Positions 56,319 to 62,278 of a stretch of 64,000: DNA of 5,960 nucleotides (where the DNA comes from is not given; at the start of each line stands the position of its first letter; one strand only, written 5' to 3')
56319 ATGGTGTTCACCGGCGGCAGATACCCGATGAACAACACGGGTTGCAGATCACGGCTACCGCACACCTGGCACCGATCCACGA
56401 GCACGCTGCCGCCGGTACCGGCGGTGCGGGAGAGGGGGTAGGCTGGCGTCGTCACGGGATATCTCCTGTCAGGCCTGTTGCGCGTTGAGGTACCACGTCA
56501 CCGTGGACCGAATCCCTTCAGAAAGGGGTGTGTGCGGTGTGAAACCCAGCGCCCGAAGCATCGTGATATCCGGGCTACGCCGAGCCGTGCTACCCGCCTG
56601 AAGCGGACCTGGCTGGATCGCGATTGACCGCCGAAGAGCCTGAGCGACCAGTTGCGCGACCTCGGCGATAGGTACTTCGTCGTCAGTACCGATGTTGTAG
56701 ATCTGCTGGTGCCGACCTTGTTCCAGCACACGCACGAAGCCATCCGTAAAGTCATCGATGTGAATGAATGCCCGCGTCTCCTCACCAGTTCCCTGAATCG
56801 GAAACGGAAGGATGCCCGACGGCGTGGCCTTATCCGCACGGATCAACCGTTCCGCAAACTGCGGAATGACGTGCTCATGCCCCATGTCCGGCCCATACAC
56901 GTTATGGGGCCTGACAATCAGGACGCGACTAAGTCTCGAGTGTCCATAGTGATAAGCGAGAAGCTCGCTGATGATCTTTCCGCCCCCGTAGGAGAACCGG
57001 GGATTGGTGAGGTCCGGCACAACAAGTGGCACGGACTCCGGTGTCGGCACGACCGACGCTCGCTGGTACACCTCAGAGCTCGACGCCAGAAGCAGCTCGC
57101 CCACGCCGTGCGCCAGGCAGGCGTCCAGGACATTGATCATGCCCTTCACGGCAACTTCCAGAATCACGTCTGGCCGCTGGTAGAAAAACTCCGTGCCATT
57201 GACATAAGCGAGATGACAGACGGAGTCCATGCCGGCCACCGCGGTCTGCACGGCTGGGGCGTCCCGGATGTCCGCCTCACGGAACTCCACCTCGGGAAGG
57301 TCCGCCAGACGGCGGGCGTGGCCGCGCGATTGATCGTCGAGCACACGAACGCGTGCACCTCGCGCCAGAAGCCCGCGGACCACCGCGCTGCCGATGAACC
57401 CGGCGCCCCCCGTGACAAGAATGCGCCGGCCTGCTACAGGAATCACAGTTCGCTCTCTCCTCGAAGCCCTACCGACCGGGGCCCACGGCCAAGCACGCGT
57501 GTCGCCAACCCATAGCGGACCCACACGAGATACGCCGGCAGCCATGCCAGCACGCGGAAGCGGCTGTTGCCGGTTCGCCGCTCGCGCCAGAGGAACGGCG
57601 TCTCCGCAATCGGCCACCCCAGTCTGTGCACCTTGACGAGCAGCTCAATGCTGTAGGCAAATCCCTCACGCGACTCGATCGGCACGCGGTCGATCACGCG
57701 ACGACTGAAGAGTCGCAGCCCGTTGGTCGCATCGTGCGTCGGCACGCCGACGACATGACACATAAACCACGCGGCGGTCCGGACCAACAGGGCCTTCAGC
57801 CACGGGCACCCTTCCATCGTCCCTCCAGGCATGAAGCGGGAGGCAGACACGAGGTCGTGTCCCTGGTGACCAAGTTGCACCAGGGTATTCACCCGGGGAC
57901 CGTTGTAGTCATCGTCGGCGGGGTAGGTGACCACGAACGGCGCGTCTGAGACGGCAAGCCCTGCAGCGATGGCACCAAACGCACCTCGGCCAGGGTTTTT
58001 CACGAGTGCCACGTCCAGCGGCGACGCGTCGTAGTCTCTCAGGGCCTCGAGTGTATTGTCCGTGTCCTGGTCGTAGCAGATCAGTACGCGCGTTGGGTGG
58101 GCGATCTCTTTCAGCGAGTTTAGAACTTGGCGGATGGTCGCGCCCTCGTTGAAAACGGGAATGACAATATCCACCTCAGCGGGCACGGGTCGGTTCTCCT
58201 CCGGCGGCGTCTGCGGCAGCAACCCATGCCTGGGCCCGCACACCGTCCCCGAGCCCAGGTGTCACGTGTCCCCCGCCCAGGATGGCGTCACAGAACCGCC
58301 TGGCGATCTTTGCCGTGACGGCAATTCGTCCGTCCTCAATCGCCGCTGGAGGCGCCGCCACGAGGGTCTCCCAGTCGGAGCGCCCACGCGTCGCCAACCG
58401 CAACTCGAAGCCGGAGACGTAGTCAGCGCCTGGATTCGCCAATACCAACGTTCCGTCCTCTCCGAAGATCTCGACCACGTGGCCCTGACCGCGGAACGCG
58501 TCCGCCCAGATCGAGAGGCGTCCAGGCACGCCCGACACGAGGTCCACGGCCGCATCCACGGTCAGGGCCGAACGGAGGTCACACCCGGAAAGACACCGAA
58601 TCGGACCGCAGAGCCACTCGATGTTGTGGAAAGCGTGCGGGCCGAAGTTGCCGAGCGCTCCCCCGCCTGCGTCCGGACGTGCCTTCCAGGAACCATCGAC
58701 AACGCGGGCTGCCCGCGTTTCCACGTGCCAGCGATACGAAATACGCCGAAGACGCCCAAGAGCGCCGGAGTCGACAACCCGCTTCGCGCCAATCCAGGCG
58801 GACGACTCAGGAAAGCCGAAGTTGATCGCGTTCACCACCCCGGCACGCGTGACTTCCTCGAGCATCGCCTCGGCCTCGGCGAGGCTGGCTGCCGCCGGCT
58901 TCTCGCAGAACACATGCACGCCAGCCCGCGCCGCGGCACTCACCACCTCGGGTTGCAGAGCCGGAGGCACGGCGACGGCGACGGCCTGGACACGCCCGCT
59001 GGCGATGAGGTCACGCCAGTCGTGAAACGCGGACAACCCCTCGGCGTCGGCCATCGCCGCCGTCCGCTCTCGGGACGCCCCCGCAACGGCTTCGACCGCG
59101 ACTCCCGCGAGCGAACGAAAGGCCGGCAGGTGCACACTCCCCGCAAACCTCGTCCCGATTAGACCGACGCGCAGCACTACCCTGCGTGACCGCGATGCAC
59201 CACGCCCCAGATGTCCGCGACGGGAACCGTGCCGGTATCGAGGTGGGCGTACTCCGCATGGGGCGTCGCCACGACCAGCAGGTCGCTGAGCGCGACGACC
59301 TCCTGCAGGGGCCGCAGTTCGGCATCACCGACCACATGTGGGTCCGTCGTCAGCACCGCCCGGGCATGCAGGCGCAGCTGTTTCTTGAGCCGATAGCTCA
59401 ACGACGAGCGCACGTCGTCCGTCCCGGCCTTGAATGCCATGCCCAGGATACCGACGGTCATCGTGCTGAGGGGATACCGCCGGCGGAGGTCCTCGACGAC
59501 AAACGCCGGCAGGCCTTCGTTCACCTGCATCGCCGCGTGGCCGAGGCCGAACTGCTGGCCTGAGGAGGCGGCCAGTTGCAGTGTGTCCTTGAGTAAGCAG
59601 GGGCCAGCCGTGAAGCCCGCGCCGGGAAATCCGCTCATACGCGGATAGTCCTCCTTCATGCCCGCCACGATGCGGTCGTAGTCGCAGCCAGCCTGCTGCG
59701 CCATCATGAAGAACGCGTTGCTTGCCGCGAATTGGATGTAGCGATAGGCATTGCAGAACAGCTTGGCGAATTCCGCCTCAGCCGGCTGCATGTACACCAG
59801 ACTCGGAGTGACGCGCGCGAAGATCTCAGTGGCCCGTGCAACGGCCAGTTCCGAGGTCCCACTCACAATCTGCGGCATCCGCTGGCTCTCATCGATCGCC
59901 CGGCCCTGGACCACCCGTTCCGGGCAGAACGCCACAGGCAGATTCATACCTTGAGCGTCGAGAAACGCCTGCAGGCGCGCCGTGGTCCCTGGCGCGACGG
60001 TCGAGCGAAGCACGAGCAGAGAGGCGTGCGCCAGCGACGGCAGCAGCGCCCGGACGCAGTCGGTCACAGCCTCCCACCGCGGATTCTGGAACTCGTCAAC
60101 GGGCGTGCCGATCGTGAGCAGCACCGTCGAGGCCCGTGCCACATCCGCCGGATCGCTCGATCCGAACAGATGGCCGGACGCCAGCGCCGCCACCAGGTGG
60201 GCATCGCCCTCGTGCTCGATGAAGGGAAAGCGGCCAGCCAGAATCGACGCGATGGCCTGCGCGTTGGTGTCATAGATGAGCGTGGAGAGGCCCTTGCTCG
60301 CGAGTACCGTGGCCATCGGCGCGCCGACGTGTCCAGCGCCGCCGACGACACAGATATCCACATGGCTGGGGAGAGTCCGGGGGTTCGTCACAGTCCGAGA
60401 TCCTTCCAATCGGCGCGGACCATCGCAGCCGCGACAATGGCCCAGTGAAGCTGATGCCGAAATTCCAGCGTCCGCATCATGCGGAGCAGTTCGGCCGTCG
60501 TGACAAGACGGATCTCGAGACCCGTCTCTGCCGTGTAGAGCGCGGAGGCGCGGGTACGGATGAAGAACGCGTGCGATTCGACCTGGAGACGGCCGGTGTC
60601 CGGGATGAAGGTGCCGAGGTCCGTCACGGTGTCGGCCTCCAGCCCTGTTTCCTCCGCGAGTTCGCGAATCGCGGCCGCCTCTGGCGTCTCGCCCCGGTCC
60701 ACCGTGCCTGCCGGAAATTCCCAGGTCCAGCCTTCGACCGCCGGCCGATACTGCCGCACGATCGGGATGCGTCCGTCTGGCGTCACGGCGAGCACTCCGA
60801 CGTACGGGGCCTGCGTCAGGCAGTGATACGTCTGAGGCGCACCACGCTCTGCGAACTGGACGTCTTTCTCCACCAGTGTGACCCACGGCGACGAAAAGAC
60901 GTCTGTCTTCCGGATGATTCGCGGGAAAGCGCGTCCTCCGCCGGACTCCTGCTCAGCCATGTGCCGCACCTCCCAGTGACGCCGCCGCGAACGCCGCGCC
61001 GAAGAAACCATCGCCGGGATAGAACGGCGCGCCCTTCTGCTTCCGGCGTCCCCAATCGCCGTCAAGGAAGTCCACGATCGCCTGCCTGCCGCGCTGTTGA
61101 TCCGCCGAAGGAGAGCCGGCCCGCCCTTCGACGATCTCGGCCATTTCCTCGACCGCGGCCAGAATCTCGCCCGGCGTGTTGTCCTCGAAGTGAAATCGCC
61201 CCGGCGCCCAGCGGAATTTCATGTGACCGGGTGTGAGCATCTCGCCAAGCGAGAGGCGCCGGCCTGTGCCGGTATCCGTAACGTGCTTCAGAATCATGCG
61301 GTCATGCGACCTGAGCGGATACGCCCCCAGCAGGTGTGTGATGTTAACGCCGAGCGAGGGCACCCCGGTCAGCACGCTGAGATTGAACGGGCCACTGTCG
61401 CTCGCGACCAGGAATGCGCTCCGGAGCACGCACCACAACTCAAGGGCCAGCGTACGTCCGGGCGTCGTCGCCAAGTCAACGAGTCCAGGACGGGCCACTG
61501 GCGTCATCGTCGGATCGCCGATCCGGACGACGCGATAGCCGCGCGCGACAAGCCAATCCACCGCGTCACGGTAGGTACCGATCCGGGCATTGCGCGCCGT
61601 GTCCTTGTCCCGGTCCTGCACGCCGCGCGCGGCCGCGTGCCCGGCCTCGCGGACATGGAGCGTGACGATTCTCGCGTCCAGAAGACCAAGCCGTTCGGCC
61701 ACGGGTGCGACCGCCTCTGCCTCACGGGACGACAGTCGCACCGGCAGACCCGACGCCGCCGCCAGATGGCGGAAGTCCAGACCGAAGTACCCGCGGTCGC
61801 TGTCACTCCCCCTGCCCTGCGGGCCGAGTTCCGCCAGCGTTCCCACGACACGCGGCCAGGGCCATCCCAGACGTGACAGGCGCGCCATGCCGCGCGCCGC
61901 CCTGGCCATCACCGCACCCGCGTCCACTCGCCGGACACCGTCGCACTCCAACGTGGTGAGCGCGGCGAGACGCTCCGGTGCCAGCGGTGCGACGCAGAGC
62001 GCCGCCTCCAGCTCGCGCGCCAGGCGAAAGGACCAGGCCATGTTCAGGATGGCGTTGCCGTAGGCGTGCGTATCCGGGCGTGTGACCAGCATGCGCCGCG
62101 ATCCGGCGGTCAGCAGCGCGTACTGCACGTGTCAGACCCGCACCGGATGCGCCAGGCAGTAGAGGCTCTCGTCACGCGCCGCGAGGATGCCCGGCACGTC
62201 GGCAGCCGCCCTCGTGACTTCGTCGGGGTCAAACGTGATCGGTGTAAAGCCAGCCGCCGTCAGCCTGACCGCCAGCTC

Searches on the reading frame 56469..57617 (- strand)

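Call 12: search_protein_families(library=pfam, proteins=[window:56469-57617:-], max_evalue=0.01)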
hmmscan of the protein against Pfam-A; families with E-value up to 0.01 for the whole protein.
window:56469-57617:- (382 aa): 11 families
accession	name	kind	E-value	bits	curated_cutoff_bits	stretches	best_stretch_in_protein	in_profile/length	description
PF01370.27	Epimerase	-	1.7e-46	159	20.9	1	66-310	1-240/240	NAD dependent epimerase/dehydratase family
PF16363.11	GDP_Man_Dehyd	-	1.1e-32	114.3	27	1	67-348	1-307/332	GDP-mannose 4,6 dehydratase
PF01073.25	3Beta_HSD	-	1.7e-19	70.4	22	1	67-185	1-121/280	3-beta hydroxysteroid dehydrogenase/isomerase family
PF13460.12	NAD_binding_10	-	4e-11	43.6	27.2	1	70-186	1-104/184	NAD(P)H-binding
PF02719.21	Polysacc_synt_2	-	4.3e-08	33.1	20.2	1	66-181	1-129/293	Polysaccharide biosynthesis protein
PF04321.23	RmlD_sub_bind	-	2.1e-07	30.7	27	1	65-243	2-154/287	RmlD substrate binding domain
PF00106.31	adh_short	-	3.1e-06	27.2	26.6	1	66-130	3-71/195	short chain dehydrogenase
PF05368.20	NmrA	-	4.6e-06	26.9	27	1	65-136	4-76/298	NmrA-like family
PF07993.18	NAD_binding_4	-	2.3e-05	24.1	20.1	0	123-242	82-209/258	Male sterility protein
PF03435.24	Sacchrp_dh_NADP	-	0.0011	19.7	25.1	1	71-167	5-99/129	Saccharopine dehydrogenase NADP binding domain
PF08659.16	KR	-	0.0012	19.3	22.6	1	66-143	3-95/180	KR domain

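Call 88: search_protein_families(library=ncbifam, proteins=[window:56469-57617:-], max_evalue=1e-10)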
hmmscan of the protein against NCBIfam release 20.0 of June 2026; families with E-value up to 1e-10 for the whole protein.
window:56469-57617:- (382 aa): 17 families
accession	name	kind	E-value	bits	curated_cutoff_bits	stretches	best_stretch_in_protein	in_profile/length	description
TIGR04180.1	EDH_00030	hypoth_equivalog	2.2e-38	132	475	1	66-335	1-263/297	NAD-dependent 4,6-dehydratase LegB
TIGR01181.1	dTDP_gluc_dehyt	equivalog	7.4e-36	123.8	365.1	1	65-380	1-315/321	dTDP-glucose 4,6-dehydratase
TIGR01179.1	galE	equivalog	2e-32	112.4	262.3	1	65-380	1-329/332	UDP-glucose 4-epimerase GalE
NF047922.1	GDPFucSynFcl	equivalog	3.5e-28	99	500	1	63-381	2-306/308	GDP-L-fucose synthase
TIGR02197.1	heptose_epim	equivalog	5.6e-22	78.3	274.6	1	66-378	1-315/316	ADP-glyceromanno-heptose 6-epimerase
TIGR03466.1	HpnA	hypoth_equivalog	1.3e-21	76.8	367.65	1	65-326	2-244/327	hopanoid-associated sugar epimerase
NF042422.1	oxyalk_red_OleD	equivalog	1.5e-21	77.1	580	1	65-258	2-184/329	2-alkyl-3-oxoalkanoate reductase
NF007582.0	PRK10217.1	equivalog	3.8e-16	59.1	698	1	64-379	2-334/355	dTDP-glucose 4,6-dehydratase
NF042423.1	oxyalk_red_Shew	equivalog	8e-16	58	580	1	64-257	9-189/331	2-alkyl-3-oxoalkanoate reductase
NF007956.0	PRK10675.1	subfamily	1.2e-15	57.5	394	1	65-218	2-157/338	UDP-glucose 4-epimerase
NF007490.0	PRK10084.1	subfamily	1.5e-15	57.1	649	0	233-381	190-339/361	dTDP-glucose 4,6-dehydratase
NF008872.0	PRK11908.1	equivalog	2.5e-15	56.4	294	1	64-328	2-271/349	bifunctional UDP-4-keto-pentose/UDP-xylose synthase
NF011728.1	PRK15181.1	equivalog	8.5e-14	51.3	760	1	55-379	7-340/348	Vi polysaccharide biosynthesis UDP-N-acetylglucosaminuronic acid C-4 epimerase TviC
NF043036.1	ErythonDh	equivalog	2e-12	46.9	325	1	65-224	2-163/321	D-erythronate dehydrogenase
NF004520.0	PRK05865.1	equivalog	5.4e-11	41.1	1509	1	65-182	2-105/854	sugar epimerase family protein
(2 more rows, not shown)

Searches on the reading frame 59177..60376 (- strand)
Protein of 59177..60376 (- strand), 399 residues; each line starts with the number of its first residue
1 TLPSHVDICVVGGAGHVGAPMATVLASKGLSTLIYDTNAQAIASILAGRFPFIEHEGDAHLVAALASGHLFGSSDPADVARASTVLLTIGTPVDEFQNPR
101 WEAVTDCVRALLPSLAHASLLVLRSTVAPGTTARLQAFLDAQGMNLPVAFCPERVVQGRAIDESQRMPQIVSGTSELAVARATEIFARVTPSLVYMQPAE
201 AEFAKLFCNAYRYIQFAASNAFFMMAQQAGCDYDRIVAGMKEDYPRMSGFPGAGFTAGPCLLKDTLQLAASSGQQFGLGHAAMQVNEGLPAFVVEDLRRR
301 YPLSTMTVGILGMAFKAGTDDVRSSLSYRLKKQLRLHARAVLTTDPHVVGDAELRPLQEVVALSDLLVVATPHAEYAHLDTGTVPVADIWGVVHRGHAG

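Call 88: search_protein_families(library=ncbifam, proteins=[window:59177-60376:-], max_evalue=1e-10)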
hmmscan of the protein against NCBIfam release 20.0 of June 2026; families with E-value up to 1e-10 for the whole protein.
window:59177-60376:- (399 aa): 6 families
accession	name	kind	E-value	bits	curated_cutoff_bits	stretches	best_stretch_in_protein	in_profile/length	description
TIGR03026.1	NDP-sugDHase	subfamily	2.1e-69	234.3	189.8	1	8-381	3-396/413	nucleotide sugar dehydrogenase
NF040825.1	UDPMaNacDH_Arch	equivalog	3.1e-48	164.7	750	1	8-380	3-381/418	UDP-N-acetyl-D-mannosamine dehydrogenase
NF008286.0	PRK11064.1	equivalog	1.1e-36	126.3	459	1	8-383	6-406/420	UDP-N-acetyl-D-mannosamine dehydrogenase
NF041297.1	UDPGDh_AglM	equivalog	1.2e-30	106.8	670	1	8-350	3-361/429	UDP-glucose 6-dehydrogenase AglM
NF047673.2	TeichurnBiosyTuaD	equivalog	5.7e-26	91.6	700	1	9-354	5-359/439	UDP-glucose 6-dehydrogenase TuaD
NF011631.0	PRK15057.1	equivalog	6.8e-11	41.9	757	1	113-347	105-338/388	UDP-glucose 6-dehydrogenase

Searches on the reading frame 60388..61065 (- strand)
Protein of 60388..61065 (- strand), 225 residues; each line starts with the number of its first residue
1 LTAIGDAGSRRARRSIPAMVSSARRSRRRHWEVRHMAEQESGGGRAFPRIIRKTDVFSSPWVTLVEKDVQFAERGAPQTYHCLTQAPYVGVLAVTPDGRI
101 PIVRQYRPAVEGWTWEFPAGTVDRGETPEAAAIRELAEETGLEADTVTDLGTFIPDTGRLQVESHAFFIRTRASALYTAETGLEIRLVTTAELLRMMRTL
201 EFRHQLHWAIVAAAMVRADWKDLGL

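Call 12: search_protein_families(library=pfam, proteins=[window:60388-61065:-], max_evalue=0.01)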
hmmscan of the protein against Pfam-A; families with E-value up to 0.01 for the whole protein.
window:60388-61065:- (225 aa): 2 families
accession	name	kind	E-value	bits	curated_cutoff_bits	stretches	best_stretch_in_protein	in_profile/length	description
PF00293.34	NUDIX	-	5e-17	62.6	21.1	1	86-159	3-78/134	NUDIX domain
PF14815.12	NUDIX_4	-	0.0041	17.3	35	1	97-152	9-60/113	NUDIX domain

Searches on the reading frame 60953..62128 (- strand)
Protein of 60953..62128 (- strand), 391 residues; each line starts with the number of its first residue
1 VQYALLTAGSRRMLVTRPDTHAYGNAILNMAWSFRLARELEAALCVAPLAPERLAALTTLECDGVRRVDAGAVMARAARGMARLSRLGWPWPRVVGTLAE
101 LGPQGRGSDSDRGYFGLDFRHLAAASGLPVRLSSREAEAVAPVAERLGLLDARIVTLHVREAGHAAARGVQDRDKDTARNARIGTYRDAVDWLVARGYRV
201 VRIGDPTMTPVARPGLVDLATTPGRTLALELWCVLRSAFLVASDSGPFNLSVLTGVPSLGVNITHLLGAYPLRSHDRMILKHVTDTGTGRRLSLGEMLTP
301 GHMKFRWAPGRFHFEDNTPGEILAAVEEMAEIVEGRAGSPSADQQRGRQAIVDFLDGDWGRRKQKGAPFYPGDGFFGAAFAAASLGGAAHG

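Call 5: search_protein_families(library=ncbifam, proteins=[window:60953-62128:-], max_evalue=1)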
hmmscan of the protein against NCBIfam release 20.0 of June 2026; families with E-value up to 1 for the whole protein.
window:60953-62128:- (391 aa): 1 family
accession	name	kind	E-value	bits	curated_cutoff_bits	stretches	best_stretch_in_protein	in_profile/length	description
TIGR04372.1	glycosyl_04372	domain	9.5e-39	133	45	1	153-346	2-199/207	TIGR04372 family glycosyltransferase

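Call 6: search_protein_families(library=pfam, proteins=[window:60953-62128:-], max_evalue=1)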
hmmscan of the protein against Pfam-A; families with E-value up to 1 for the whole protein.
window:60953-62128:- (391 aa): 0 families
